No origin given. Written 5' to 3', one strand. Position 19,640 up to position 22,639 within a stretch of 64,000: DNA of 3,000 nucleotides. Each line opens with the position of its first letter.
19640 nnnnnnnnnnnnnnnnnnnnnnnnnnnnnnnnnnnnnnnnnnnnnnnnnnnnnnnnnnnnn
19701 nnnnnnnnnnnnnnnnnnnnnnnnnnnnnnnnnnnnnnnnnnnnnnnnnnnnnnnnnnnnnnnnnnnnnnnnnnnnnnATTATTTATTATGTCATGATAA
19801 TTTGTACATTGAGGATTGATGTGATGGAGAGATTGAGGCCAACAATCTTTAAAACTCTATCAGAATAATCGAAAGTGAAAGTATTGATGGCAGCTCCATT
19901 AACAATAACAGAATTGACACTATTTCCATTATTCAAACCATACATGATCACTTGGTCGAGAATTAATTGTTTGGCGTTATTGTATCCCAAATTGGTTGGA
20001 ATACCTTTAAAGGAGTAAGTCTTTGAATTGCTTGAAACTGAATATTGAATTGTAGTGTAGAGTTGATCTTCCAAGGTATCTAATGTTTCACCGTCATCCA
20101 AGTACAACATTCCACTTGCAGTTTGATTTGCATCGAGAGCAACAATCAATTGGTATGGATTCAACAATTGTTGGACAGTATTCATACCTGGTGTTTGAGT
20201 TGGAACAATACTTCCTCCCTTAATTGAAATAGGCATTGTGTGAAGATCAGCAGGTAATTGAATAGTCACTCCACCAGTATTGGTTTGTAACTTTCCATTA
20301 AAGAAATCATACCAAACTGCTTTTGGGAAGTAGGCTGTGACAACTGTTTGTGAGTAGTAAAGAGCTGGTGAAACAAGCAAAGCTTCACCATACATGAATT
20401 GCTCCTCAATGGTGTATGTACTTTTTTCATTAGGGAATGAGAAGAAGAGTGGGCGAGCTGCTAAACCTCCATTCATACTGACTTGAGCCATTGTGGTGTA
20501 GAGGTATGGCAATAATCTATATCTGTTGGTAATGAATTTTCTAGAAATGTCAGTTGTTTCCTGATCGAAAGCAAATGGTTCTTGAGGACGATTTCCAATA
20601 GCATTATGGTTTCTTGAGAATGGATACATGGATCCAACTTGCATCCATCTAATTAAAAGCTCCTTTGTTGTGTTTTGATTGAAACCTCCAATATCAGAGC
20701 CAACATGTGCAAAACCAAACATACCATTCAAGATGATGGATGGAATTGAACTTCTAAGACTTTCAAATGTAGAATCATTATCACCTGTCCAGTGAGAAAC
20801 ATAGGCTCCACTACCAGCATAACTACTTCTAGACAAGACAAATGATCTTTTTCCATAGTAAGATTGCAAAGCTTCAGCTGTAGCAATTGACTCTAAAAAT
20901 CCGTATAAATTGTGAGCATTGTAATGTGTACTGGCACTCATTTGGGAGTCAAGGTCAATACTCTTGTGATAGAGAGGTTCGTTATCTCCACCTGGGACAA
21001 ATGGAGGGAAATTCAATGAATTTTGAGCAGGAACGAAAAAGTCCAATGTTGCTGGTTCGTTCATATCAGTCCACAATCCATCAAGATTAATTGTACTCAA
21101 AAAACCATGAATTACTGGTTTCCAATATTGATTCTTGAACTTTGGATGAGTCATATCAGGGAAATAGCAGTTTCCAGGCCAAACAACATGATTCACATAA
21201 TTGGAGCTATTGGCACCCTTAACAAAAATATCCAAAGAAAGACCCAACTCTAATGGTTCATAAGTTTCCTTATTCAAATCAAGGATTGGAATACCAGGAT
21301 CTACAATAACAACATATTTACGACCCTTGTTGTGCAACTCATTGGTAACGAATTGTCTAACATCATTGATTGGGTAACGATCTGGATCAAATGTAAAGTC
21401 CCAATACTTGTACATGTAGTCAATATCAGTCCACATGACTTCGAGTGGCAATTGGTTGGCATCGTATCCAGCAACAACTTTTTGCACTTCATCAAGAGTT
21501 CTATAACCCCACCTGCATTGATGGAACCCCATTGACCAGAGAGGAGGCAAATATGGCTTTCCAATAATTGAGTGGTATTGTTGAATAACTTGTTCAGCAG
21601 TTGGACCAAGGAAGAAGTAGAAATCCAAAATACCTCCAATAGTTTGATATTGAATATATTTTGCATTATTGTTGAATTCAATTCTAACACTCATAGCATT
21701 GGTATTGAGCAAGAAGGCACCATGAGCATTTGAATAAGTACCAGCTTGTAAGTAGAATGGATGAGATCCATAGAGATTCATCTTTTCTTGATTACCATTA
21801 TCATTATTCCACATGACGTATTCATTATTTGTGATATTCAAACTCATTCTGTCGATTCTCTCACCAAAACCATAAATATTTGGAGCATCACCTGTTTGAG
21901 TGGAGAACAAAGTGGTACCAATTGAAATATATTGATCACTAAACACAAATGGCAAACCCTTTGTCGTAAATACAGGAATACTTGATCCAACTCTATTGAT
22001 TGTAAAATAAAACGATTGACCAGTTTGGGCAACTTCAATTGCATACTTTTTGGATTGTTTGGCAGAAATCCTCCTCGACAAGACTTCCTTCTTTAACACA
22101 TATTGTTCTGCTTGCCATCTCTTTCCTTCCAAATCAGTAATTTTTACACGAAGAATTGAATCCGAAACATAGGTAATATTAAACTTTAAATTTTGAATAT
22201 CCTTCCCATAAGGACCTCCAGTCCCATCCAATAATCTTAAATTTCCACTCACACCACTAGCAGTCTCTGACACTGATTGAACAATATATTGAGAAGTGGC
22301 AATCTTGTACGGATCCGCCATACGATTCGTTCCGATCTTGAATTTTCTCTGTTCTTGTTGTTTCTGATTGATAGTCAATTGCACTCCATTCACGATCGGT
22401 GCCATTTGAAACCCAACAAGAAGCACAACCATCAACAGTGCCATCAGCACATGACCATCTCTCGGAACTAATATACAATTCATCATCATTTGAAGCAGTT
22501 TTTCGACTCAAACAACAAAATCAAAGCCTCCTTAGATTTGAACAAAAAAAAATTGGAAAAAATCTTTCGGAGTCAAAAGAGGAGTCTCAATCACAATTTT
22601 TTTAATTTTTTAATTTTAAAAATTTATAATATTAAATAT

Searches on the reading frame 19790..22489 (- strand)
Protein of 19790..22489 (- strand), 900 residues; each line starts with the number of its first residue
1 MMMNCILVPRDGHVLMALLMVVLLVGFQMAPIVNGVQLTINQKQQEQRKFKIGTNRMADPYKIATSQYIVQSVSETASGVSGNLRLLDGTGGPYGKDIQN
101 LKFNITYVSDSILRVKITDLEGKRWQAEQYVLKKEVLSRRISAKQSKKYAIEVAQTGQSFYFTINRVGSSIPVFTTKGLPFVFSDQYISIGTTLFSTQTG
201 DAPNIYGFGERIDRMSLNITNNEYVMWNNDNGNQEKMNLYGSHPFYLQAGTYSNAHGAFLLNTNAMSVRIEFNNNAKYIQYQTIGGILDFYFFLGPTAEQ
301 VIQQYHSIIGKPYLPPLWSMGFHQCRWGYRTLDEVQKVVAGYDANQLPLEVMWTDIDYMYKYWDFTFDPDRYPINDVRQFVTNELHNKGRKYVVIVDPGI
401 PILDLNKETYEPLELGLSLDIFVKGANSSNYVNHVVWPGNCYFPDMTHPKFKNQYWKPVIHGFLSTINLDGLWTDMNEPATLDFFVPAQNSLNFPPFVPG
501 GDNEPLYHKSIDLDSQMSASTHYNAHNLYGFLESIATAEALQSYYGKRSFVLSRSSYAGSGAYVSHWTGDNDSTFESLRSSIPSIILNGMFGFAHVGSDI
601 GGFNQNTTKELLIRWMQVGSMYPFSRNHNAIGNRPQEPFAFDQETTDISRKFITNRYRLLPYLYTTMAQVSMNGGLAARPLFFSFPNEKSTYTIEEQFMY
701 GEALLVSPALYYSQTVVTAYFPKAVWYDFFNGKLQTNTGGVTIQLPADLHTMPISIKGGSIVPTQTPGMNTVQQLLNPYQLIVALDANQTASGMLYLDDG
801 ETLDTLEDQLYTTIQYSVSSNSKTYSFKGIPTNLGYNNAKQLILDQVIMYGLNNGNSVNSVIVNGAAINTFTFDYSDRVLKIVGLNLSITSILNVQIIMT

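Call 60: search_protein_families(library=pfam, proteins=[window:19790-22489:-], max_evalue=0.001)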
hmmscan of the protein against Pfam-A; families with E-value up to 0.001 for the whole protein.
window:19790-22489:- (900 aa): 3 families
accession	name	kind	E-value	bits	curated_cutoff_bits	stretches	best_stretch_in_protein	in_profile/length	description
PF01055.32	Glyco_hydro_31_2nd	-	1.6e-110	370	23.5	1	312-665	1-327/328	Glycosyl hydrolases family 31 TIM-barrel domain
PF21365.3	Glyco_hydro_31_3rd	-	1.1e-23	83.9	24.4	1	678-762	5-87/87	Glycosyl hydrolase family 31 C-terminal domain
PF13802.12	Gal_mutarotas_2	-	7.7e-16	59.3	27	1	103-267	2-182/184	Glycosyl hydrolase 31 N-terminal galactose mutarotase-like domain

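Call 64: list_cluster_members(proteins=[window:19790-22489:-, P0002, P0045, P0086, P0168, P0094, P0060, P0024, P0020, P0181])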
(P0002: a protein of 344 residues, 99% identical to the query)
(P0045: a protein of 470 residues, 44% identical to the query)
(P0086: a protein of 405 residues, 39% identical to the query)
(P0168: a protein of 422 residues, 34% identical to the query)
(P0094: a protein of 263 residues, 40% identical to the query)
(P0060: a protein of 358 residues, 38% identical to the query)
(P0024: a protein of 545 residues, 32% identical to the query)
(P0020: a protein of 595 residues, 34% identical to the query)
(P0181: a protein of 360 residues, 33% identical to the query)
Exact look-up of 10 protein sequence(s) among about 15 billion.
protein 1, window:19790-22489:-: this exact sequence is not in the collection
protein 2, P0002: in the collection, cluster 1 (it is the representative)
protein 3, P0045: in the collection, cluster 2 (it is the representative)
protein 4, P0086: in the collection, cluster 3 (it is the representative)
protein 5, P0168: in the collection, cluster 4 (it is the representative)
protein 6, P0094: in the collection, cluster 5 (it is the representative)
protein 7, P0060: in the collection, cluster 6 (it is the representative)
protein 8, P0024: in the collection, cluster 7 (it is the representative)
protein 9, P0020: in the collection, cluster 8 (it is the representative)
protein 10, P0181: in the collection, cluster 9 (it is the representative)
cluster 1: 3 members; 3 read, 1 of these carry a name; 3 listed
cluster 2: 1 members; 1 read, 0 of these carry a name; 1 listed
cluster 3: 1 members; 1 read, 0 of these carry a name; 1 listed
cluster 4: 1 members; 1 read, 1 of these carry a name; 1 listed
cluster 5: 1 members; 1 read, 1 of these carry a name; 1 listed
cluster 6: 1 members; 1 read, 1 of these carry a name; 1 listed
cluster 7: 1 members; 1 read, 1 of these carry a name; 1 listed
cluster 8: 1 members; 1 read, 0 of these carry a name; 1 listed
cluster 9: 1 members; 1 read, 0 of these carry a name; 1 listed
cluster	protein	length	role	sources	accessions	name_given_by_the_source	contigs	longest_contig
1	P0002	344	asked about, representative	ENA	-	-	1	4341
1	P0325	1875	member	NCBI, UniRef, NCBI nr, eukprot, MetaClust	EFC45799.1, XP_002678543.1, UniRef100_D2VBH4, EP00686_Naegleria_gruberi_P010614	hypothetical protein NAEGRDRAFT_79316 [Naegleria gruberi] | SAM domain-containing protein n=1 Tax=Naegleria gruberi TaxID=5762 RepID=D2VBH4_NAEGR | uncharacterized protein NAEGRDRAFT_79316 [Naegleria gruberi]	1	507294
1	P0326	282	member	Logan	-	-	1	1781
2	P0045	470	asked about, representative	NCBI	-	-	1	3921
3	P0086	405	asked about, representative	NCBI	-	-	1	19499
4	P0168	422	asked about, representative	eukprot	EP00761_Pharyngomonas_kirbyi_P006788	gb/GECH01006796.1/.p1 GENE.gb/GECH01006796.1/~~gb/GECH01006796.1/.p1 ORF type:complete ...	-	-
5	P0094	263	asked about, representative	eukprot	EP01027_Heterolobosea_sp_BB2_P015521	GEZU01022202.1.p1 GENE.GEZU01022202.1~~GEZU01022202.1.p1 ORF type:complete len:264 ...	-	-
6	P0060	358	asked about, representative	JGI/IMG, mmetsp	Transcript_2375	Transcript_2375/g.3452 ORF Transcript_2375/g.3452 Transcript_2375/m.3452 type:complete ...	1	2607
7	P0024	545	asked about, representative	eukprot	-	gene11124-3943_t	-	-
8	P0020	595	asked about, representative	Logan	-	-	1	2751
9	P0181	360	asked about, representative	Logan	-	-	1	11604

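Call 67: find_encoding_contigs(protein=P0326, flank=5000, max_places=6)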
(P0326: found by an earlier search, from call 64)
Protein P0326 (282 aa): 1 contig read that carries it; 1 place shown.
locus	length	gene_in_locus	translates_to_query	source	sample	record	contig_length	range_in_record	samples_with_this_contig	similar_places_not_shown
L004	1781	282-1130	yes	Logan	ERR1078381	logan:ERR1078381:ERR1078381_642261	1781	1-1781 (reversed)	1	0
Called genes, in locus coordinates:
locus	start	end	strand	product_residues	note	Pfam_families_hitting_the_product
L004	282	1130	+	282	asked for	-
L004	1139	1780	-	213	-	?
